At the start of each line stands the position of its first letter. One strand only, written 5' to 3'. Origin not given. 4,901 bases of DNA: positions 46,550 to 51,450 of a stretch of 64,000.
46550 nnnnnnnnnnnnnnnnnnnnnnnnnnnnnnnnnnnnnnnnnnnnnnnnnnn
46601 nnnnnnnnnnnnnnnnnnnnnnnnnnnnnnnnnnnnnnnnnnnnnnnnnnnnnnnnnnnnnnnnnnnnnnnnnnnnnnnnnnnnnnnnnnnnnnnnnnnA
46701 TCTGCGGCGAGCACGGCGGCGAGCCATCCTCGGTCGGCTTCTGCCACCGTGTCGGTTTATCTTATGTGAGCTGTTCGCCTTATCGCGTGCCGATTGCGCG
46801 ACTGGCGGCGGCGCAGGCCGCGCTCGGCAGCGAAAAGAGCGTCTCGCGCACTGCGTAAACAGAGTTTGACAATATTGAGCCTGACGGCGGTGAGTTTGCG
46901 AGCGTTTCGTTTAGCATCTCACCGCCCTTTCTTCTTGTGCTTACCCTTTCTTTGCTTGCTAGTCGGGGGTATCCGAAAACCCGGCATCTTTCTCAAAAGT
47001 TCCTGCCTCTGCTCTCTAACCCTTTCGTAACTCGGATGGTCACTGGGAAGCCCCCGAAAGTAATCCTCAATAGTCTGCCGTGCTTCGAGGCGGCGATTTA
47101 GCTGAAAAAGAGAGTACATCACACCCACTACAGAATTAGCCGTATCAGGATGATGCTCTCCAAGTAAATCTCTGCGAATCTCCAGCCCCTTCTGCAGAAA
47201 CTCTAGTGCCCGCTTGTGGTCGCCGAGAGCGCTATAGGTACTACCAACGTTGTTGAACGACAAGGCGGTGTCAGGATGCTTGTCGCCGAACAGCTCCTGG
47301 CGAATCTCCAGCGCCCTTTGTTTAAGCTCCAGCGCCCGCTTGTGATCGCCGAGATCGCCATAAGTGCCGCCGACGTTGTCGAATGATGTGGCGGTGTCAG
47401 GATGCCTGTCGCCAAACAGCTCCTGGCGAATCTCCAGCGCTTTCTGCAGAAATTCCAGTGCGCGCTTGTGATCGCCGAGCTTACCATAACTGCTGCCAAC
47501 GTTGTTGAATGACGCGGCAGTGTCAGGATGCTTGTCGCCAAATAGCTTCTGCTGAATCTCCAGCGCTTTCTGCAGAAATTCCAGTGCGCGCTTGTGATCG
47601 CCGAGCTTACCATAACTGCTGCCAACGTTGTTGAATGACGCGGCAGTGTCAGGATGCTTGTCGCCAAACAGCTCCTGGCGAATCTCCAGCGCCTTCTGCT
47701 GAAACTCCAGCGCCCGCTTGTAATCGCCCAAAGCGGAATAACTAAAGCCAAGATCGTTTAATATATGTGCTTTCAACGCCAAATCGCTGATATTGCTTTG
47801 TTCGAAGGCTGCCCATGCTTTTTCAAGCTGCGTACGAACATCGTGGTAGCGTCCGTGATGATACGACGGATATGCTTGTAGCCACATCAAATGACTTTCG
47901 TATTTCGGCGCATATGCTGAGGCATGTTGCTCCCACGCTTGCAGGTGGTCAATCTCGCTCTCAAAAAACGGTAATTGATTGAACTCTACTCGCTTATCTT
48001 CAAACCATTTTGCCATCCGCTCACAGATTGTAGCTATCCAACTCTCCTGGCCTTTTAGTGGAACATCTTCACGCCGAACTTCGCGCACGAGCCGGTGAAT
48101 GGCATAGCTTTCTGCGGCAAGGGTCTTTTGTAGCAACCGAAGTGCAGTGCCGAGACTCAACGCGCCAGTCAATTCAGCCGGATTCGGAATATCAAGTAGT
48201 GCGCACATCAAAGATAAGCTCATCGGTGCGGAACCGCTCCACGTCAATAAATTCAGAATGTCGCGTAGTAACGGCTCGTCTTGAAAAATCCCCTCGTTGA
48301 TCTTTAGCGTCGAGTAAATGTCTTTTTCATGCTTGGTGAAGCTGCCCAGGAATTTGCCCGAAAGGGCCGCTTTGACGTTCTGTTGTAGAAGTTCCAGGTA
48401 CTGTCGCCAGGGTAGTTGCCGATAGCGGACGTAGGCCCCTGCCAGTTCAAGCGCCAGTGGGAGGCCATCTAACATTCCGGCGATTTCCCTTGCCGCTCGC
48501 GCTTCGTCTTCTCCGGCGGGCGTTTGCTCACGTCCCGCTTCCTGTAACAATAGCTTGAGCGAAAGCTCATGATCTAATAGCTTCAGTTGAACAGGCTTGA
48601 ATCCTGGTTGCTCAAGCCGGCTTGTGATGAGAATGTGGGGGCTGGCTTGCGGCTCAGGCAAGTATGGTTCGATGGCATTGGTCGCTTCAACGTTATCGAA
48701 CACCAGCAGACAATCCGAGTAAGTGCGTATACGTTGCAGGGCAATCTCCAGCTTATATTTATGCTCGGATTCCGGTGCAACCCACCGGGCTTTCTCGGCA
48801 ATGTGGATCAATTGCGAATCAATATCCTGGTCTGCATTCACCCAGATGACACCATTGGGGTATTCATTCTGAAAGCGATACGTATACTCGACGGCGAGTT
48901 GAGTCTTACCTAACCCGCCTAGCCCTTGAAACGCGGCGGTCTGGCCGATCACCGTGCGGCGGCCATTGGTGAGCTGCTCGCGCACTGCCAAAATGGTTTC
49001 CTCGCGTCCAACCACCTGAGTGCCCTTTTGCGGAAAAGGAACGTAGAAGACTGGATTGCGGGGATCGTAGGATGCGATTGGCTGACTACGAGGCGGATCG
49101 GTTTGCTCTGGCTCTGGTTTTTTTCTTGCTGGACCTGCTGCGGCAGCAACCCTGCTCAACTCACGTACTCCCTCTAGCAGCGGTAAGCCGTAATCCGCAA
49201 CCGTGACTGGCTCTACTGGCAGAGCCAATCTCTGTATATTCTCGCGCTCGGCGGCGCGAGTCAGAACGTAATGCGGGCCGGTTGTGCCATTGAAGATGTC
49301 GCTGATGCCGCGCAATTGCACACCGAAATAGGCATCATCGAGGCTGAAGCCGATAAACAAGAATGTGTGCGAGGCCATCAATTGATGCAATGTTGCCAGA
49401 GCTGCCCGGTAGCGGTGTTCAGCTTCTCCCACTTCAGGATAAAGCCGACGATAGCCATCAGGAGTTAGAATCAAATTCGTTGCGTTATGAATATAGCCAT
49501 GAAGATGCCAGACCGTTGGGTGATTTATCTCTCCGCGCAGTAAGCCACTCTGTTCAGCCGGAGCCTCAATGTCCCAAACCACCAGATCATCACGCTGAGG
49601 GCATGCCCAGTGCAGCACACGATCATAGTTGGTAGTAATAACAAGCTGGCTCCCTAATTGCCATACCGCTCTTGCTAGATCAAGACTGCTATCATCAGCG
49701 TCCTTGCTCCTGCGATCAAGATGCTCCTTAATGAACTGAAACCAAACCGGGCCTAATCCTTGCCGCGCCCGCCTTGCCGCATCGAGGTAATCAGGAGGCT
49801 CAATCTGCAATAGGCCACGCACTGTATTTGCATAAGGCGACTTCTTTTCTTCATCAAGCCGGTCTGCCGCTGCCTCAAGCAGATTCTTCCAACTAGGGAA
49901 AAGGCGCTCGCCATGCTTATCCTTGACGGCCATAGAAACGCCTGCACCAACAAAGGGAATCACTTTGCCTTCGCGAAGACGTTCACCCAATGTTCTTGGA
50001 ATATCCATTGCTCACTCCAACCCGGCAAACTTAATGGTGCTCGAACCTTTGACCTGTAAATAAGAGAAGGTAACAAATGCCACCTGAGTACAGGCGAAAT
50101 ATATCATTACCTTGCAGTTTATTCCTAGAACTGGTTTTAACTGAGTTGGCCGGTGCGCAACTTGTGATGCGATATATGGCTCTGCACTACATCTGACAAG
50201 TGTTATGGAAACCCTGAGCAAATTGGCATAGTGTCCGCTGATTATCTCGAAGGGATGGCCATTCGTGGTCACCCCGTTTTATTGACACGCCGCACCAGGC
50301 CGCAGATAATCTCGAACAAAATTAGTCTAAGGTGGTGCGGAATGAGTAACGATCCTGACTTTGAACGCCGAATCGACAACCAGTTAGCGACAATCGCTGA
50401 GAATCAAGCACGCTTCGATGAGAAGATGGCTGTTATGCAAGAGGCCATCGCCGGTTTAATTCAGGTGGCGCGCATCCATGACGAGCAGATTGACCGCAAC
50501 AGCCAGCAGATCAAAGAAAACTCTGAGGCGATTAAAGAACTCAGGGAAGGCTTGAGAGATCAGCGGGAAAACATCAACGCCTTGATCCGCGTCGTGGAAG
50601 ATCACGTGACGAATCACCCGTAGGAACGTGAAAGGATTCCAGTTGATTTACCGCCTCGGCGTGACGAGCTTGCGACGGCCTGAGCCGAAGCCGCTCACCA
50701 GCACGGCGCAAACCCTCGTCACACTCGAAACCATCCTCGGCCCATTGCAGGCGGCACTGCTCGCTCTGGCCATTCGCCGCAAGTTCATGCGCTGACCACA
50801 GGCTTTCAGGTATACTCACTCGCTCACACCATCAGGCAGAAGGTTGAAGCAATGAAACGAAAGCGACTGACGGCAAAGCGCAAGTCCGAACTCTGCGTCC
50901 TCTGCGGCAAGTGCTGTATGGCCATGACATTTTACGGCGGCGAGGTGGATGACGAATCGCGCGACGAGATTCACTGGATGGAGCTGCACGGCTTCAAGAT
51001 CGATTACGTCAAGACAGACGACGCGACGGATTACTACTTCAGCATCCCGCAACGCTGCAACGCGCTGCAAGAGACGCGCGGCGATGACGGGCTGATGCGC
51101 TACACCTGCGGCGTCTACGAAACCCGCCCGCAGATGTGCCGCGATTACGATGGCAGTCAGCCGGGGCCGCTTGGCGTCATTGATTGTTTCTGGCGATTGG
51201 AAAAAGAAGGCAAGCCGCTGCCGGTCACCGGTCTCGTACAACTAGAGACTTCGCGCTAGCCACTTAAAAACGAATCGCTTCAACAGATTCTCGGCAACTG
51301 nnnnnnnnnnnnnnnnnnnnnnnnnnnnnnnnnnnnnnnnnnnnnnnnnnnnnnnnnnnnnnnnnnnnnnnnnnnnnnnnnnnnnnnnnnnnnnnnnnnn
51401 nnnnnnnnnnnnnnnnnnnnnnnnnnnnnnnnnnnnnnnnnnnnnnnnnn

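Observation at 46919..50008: SIR2 - NB-ARC - TPR STAND protein in a low-GC island (antiphage-like, NAD-depletion-type architecture)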

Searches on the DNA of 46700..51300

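Call 68: search_rna_families(source=window, start=46700, end=51300, threshold=evalue, max_evalue=0.1)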
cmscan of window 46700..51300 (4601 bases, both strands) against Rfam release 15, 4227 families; matches with E-value up to 0.1: 0.
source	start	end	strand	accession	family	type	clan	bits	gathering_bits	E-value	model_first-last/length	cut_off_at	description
